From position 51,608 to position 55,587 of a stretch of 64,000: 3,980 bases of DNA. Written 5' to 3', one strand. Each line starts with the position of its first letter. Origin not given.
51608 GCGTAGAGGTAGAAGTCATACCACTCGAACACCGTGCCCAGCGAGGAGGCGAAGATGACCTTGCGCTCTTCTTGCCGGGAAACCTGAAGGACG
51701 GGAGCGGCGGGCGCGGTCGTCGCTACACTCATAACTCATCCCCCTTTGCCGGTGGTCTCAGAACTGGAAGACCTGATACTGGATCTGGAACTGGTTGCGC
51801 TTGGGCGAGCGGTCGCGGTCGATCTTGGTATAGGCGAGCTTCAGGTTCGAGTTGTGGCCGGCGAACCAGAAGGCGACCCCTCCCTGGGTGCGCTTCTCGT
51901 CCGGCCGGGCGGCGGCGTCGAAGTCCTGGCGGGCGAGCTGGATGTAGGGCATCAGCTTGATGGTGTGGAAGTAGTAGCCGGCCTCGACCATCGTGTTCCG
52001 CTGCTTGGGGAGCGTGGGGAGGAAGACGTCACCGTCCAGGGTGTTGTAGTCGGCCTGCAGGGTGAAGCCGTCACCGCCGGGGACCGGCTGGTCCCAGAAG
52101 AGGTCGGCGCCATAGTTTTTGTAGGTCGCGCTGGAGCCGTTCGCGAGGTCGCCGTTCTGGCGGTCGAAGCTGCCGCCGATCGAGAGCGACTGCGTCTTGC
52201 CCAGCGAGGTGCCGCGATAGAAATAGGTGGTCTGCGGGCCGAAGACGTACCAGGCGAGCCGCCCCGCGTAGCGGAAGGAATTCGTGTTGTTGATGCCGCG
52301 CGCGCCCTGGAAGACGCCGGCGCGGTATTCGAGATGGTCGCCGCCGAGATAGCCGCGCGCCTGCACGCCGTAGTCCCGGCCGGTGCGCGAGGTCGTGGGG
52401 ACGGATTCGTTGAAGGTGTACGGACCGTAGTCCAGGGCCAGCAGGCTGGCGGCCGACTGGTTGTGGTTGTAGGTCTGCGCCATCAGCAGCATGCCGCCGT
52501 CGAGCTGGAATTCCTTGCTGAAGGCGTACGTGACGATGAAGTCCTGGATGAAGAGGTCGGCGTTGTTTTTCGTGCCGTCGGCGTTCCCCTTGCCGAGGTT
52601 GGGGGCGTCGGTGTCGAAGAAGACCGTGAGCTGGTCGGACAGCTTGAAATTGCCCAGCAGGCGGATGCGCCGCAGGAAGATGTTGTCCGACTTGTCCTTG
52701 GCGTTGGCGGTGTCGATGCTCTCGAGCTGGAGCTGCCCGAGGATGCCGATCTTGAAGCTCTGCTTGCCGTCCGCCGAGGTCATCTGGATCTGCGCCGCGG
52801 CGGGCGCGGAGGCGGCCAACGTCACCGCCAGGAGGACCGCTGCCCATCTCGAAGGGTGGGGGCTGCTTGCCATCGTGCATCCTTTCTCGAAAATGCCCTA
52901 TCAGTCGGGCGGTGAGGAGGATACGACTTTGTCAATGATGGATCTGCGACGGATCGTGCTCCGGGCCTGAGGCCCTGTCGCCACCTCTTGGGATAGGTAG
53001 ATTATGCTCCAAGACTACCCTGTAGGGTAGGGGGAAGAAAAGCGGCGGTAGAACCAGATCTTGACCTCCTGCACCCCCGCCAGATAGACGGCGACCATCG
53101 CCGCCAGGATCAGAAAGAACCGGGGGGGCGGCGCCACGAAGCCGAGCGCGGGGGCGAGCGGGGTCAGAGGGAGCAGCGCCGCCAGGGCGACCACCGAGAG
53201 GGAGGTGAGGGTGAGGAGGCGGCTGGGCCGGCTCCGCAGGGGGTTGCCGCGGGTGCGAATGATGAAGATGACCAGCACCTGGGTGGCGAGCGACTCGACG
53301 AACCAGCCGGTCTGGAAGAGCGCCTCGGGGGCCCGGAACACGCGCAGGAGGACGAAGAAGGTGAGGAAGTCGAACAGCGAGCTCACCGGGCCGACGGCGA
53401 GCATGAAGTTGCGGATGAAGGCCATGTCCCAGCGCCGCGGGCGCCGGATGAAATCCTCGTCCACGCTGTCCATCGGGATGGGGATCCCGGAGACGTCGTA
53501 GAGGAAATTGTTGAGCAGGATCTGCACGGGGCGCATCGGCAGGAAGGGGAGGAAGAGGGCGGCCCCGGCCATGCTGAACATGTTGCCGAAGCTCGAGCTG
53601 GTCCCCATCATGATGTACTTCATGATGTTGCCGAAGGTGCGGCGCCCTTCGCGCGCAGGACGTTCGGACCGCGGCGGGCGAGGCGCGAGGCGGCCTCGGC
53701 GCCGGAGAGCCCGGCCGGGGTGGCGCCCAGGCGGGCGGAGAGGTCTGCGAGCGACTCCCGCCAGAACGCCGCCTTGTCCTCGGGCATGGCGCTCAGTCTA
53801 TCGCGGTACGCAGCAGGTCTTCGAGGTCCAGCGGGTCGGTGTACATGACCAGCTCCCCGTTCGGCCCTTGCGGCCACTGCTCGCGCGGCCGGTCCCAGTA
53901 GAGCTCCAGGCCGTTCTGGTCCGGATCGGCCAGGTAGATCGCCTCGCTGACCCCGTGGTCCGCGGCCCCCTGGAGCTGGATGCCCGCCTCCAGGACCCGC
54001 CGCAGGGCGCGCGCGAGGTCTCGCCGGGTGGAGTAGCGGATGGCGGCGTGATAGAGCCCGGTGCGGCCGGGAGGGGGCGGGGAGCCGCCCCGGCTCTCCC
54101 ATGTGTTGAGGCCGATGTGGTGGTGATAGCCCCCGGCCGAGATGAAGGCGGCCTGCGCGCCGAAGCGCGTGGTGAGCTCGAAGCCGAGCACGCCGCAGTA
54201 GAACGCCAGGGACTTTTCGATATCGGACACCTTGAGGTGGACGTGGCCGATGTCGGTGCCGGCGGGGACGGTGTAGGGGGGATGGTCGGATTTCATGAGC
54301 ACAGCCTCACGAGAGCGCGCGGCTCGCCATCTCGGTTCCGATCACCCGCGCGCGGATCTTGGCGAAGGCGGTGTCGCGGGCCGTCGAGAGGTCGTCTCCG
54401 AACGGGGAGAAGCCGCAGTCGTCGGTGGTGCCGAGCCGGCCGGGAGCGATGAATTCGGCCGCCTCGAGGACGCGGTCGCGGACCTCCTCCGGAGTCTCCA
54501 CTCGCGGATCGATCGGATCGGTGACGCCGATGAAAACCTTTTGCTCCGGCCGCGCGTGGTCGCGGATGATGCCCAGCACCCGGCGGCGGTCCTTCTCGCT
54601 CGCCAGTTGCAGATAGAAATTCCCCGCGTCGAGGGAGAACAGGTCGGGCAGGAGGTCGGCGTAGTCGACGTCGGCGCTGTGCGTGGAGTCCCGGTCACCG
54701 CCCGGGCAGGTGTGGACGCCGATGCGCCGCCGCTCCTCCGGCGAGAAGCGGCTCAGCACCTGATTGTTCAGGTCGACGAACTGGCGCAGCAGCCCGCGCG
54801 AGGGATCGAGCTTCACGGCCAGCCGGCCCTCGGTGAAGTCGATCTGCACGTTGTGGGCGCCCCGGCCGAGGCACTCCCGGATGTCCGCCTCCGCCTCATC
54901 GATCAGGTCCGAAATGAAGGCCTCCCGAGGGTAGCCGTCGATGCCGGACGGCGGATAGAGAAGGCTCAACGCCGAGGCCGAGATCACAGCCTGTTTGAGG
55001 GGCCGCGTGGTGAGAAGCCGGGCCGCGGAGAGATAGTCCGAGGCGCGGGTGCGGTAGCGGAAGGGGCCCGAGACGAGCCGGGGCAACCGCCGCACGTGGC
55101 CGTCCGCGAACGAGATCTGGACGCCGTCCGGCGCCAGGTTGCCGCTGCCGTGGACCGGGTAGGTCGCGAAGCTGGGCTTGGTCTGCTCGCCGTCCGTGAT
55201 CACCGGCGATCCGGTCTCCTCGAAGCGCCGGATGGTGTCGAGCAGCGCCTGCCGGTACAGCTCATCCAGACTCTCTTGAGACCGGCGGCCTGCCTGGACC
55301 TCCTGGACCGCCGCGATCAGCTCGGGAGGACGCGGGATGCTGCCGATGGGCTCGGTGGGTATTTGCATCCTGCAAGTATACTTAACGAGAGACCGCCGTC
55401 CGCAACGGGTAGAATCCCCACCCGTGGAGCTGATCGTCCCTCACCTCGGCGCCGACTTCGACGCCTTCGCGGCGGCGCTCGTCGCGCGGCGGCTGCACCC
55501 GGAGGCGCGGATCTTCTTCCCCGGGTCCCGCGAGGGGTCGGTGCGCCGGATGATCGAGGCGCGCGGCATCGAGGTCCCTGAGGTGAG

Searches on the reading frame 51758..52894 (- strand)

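Call 87: search_protein_families(library=pfam, max_evalue=0.0001, proteins=[window:51758-52894:-])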
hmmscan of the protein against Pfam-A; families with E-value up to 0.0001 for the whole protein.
window:51758-52894:- (378 aa): 0 families

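Call 91: search_protein_families(library=ncbifam, max_evalue=0.001, proteins=[window:51758-52894:-])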
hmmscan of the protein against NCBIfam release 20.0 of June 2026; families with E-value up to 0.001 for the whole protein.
window:51758-52894:- (378 aa): 1 family
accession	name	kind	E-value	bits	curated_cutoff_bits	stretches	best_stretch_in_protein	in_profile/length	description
NF040900.1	porin_ExtI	equivalog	4.4e-24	85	150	1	18-320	12-327/403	selenite/tellurite reduction operon porin ExtI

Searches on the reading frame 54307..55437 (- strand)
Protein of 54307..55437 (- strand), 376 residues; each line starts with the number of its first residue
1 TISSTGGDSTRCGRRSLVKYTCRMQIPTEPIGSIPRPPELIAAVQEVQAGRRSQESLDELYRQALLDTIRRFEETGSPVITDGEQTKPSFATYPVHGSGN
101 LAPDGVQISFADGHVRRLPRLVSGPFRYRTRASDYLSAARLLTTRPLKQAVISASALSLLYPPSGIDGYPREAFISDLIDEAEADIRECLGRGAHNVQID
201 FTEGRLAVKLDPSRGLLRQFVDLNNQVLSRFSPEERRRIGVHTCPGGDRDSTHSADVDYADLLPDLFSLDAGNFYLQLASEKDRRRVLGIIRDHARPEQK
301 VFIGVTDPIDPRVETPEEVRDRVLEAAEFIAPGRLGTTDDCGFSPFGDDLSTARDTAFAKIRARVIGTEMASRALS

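Call 87: search_protein_families(library=pfam, max_evalue=0.0001, proteins=[window:54307-55437:-])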
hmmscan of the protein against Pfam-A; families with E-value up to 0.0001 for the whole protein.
window:54307-55437:- (376 aa): 1 family
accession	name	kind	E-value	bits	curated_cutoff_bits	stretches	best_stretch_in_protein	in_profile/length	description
PF01717.24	Meth_synt_2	-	8e-11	42.2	21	1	27-343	2-303/324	Cobalamin-independent synthase, Catalytic domain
